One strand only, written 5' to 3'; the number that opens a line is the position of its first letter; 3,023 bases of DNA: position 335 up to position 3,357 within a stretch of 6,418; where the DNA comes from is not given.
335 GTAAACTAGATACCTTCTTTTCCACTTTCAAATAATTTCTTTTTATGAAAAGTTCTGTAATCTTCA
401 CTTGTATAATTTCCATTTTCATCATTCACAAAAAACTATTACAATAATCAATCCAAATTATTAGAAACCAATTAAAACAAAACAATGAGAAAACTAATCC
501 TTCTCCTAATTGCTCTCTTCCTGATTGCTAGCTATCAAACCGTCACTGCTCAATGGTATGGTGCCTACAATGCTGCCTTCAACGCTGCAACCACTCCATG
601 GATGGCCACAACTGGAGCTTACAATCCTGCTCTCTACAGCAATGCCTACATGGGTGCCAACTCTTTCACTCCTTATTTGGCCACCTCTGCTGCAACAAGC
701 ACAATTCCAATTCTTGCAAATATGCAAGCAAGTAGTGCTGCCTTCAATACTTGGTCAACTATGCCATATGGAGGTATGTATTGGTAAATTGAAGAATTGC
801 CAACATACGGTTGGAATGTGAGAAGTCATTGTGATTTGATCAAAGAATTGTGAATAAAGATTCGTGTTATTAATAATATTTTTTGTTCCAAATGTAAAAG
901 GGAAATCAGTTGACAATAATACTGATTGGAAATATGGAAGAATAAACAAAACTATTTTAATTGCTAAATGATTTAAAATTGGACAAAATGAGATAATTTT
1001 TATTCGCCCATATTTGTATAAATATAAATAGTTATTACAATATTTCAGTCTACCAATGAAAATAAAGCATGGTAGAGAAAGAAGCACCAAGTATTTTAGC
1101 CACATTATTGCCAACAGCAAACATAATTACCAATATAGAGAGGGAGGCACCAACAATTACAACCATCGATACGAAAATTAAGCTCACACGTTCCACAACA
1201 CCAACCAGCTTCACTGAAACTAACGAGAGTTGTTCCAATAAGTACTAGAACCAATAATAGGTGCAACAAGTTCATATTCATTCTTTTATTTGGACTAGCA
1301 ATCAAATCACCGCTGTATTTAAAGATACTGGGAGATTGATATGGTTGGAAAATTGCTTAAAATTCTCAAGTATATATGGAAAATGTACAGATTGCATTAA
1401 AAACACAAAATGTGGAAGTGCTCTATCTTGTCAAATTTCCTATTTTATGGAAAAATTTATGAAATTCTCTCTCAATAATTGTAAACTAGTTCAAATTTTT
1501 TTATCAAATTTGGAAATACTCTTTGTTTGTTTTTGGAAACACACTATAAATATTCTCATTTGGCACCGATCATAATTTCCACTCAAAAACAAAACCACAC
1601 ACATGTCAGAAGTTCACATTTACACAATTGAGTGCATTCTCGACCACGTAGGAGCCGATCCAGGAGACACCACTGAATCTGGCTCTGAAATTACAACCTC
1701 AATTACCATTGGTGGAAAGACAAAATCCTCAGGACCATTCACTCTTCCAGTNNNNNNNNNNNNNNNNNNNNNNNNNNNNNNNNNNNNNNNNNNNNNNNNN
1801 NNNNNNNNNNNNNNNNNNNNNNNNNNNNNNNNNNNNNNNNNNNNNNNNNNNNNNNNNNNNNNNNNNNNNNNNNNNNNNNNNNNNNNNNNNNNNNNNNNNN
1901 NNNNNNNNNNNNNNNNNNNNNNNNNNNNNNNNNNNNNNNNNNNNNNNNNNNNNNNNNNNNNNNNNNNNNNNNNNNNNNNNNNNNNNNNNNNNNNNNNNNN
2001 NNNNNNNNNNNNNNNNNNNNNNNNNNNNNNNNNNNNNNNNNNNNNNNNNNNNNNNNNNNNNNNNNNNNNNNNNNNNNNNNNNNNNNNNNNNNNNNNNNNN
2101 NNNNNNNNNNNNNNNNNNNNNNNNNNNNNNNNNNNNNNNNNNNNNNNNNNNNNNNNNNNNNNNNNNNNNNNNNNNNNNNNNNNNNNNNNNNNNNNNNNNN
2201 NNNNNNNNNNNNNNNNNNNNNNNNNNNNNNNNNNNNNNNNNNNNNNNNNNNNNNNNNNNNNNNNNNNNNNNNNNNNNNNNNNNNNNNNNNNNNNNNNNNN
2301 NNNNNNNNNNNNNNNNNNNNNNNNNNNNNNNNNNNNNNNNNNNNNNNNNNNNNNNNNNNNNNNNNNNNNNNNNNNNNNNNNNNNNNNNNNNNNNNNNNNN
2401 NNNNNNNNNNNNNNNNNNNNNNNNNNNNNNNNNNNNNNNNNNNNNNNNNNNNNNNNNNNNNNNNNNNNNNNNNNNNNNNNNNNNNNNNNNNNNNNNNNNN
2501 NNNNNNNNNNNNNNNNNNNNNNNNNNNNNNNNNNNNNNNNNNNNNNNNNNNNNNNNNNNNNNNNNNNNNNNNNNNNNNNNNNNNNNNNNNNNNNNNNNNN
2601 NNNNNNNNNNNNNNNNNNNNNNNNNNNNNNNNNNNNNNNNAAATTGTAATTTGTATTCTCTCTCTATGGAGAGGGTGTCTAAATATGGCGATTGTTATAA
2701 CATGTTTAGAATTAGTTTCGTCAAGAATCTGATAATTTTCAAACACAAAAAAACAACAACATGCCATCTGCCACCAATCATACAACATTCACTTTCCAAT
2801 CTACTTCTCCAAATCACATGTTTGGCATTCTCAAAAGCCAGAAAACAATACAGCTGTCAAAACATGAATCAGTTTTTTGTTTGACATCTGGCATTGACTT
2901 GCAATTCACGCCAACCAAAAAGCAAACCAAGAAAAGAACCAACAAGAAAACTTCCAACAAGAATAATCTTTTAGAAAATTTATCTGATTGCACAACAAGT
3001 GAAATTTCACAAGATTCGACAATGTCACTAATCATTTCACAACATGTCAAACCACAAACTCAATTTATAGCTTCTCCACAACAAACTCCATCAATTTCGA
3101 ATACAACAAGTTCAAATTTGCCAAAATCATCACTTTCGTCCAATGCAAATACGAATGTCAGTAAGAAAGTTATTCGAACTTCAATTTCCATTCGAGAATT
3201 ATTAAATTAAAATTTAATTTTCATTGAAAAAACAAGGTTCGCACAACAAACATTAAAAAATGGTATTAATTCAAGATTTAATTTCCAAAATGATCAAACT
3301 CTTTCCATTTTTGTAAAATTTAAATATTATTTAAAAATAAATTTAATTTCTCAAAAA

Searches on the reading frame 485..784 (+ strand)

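Call 62: search_protein_families(library=pfam, proteins=[window:485-784:+], max_evalue=1)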
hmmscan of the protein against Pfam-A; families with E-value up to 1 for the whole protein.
seq(100 aa): 1 family
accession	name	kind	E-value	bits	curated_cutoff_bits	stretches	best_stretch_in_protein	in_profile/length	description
PF04823.17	Herpes_UL49_2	-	0.58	10.7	25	0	28-68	18-58/96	Herpesvirus UL49 tegument protein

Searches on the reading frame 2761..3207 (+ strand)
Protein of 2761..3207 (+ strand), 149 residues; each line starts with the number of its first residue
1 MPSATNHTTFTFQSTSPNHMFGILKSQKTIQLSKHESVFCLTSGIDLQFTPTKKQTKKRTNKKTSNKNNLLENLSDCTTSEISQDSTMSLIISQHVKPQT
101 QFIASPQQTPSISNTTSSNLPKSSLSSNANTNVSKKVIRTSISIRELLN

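Call 62: search_protein_families(library=pfam, proteins=[window:2761-3207:+], max_evalue=1)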
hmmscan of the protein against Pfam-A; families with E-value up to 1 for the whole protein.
seq(149 aa): 1 family
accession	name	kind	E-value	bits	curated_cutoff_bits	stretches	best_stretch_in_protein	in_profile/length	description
PF15916.11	DUF4743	-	0.058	13.9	25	1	19-62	27-70/118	Domain of unknown function (DUF4743)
